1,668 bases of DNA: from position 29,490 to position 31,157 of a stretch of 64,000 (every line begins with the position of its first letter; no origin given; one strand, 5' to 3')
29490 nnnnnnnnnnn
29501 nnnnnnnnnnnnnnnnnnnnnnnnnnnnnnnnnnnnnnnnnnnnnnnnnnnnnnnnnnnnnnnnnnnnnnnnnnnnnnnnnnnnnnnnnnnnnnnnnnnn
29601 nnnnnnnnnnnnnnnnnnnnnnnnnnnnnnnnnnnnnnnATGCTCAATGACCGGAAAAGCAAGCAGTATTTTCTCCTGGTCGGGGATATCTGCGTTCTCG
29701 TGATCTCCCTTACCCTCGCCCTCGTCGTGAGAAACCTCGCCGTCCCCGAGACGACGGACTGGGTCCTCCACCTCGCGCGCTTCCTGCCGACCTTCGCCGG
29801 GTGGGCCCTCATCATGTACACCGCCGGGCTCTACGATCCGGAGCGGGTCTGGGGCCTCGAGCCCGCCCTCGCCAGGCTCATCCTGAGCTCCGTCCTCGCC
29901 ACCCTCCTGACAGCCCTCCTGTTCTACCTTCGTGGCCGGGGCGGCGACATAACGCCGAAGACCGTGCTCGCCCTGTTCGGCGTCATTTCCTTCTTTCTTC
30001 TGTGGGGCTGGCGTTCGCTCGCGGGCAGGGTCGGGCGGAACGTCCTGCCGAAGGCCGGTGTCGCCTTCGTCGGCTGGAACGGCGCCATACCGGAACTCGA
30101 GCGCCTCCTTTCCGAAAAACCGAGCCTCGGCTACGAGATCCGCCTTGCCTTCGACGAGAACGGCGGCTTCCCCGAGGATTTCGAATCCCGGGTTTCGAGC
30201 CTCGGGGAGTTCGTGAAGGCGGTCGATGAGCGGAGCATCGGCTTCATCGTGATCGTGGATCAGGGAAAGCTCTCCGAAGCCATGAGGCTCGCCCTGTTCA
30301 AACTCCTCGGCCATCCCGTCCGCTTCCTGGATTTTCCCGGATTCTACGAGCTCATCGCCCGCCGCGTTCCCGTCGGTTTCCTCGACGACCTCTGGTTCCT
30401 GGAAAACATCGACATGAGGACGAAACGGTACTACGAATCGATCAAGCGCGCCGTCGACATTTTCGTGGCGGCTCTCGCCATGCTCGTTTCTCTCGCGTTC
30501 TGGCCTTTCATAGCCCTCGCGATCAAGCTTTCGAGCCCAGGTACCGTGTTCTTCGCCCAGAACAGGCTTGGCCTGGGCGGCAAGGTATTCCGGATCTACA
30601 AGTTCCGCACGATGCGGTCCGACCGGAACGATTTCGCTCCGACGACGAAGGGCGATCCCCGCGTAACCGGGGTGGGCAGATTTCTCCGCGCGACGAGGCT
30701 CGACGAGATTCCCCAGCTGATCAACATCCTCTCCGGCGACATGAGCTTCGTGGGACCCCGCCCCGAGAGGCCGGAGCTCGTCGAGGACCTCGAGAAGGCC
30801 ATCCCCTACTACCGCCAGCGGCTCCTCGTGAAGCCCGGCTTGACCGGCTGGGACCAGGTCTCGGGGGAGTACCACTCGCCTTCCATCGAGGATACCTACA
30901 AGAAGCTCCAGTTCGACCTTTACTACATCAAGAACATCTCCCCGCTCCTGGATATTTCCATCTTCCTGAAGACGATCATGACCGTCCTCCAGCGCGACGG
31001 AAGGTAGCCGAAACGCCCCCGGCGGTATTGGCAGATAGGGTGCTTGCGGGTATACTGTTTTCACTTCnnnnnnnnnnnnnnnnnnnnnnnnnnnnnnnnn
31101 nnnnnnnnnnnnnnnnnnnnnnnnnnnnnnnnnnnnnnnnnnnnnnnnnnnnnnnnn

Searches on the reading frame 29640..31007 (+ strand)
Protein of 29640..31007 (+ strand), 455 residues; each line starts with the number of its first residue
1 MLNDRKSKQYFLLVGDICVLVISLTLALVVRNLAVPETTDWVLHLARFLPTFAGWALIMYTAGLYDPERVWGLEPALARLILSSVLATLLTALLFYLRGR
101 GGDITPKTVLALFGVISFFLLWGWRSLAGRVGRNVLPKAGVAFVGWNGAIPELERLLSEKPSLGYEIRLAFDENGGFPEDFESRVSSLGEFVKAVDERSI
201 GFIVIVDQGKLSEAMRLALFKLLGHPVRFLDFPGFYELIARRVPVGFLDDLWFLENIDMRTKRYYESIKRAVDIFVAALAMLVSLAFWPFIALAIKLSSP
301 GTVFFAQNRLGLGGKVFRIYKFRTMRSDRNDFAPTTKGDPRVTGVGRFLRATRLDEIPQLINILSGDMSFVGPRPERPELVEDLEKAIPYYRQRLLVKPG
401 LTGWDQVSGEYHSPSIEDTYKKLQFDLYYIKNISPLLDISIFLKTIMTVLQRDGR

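Call 31: find_encoding_contigs(protein=window:29640-31007:+, flank=10000, max_places=1)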
Protein window:29640-31007:+ (455 aa): 4 contigs read that carry it; 1 place shown.
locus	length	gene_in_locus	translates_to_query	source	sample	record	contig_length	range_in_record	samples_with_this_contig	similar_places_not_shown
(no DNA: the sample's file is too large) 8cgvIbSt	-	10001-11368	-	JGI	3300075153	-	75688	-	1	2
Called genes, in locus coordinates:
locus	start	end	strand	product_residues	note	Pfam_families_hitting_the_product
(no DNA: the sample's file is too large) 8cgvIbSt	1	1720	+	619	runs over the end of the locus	-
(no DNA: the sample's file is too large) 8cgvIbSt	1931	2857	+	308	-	PF00535:Glycos_transf_2, PF13641:Glyco_tranf_2_3 (weak)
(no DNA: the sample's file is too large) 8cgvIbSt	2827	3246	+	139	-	PF04138:GtrA_DPMS_TM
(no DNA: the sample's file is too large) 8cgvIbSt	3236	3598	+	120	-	PF05523:FdtA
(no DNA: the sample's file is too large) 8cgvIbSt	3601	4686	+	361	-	PF01041:DegT_DnrJ_EryC1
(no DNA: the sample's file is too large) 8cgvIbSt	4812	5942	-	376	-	PF13439:Glyco_transf_4, PF13579:Glyco_trans_4_4 (faint), PF20706:GT4-conflict, PF00534:Glycos_transf_1, PF13692:Glyco_trans_1_4, PF13524:Glyco_trans_1_2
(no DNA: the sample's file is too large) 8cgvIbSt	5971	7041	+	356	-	PF13524:Glyco_trans_1_2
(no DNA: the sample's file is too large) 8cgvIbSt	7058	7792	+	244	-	PF01066:CDP-OH_P_transf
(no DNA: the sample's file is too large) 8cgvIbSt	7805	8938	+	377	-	PF13477:Glyco_trans_4_2, PF13579:Glyco_trans_4_4, PF20706:GT4-conflict (weak), PF00534:Glycos_transf_1, PF13692:Glyco_trans_1_4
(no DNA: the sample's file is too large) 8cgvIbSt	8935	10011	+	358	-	PF01073:3Beta_HSD, PF01370:Epimerase, PF02719:Polysacc_synt_2 (weak), PF04321:RmlD_sub_bind, PF07993:NAD_binding_4 (faint), PF16363:GDP_Man_Dehyd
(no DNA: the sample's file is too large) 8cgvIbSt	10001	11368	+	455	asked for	PF13727:CoA_binding_3, PF02397:Bac_transf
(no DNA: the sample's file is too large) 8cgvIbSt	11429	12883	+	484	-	PF02687:FtsX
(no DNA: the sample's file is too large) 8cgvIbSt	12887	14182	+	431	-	PF02687:FtsX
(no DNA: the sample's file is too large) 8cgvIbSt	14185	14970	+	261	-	PF17131:TP_0789-like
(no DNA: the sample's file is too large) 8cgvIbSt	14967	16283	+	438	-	-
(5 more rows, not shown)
